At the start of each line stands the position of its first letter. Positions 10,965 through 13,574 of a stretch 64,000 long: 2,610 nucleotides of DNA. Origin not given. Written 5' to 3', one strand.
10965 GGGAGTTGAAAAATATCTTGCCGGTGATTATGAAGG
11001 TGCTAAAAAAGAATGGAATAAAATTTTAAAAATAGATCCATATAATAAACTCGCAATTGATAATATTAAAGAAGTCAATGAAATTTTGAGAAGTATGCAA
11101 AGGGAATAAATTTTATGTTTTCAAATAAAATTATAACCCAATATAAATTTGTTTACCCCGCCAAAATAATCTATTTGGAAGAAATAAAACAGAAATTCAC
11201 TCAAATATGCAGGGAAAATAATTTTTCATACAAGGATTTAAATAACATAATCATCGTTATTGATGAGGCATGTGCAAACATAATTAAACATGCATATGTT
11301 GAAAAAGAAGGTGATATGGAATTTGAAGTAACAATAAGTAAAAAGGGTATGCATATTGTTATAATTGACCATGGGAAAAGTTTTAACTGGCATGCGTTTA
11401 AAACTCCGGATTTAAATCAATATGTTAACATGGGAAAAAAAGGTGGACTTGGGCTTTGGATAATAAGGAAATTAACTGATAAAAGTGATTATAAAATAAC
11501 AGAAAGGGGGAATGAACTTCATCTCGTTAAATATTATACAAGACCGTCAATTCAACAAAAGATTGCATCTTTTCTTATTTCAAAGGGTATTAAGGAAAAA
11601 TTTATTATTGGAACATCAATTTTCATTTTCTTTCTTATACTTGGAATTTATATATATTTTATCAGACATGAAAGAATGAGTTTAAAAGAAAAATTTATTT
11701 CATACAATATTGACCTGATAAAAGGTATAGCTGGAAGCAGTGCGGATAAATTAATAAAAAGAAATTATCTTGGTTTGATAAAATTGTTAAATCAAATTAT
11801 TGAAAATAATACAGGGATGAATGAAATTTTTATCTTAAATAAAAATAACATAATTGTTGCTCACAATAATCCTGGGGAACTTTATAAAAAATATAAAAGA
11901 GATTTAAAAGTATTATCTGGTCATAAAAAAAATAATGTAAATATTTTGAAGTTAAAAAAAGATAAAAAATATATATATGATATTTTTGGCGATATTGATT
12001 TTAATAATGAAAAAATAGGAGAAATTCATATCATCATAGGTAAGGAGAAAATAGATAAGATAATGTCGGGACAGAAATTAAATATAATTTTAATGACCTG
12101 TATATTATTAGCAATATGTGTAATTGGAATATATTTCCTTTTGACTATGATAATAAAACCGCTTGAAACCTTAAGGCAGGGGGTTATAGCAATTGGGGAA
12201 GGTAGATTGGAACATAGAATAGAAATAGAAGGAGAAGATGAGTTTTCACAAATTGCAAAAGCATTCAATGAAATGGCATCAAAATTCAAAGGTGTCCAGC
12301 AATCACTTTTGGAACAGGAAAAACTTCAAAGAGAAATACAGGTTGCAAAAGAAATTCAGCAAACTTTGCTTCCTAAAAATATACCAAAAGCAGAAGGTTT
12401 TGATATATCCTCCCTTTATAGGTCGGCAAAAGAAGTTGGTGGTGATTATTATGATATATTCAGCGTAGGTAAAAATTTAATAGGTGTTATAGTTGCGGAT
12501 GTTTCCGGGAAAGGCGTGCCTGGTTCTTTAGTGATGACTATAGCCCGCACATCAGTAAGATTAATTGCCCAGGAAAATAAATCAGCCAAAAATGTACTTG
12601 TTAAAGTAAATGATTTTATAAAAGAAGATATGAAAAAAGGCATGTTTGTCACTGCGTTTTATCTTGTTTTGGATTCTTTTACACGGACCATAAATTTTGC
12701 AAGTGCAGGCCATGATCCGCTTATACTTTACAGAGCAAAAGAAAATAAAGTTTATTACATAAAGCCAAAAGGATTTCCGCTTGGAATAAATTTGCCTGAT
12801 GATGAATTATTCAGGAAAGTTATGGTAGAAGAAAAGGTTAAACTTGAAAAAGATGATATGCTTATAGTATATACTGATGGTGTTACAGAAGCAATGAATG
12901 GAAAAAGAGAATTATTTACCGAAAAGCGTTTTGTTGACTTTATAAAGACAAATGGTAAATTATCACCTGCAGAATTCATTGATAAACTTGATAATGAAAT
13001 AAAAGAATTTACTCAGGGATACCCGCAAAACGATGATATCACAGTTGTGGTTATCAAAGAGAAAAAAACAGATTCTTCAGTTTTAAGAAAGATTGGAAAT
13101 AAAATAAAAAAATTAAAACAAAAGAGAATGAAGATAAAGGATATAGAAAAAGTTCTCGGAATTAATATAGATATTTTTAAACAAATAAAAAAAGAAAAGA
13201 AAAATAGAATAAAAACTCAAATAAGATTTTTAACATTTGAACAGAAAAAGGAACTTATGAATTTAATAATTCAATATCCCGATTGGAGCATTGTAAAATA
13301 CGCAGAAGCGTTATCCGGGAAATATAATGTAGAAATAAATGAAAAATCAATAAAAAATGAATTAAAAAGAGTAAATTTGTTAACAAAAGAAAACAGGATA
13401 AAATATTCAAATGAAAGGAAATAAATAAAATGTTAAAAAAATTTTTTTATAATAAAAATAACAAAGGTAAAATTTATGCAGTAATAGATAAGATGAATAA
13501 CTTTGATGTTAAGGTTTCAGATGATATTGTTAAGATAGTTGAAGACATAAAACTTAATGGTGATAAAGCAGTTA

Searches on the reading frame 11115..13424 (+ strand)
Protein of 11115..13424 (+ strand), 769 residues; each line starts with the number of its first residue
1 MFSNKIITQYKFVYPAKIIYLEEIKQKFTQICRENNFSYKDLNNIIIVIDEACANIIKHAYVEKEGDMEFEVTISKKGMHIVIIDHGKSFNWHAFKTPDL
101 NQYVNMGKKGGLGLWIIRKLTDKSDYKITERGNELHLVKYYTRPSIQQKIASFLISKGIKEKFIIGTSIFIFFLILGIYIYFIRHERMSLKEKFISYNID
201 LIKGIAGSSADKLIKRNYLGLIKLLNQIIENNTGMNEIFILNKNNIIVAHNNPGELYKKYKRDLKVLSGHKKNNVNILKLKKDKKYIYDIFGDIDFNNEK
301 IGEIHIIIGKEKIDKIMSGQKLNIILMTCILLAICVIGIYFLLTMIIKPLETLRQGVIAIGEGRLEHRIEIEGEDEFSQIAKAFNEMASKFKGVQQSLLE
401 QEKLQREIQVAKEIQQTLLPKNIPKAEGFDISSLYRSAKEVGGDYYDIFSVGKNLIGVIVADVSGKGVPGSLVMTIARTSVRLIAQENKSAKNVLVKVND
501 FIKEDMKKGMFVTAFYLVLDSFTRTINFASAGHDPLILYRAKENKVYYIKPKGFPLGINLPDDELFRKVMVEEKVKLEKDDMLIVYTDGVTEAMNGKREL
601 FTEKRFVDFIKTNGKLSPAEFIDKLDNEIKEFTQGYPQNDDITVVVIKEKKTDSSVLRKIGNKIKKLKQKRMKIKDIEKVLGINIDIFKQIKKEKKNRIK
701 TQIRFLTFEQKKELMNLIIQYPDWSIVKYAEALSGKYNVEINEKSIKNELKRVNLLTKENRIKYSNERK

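Call 36: find_encoding_contigs(protein=window:11115-13424:+, flank=10000, max_places=2)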
Protein window:11115-13424:+ (769 aa): no gene with exactly this product is on record in the collection.
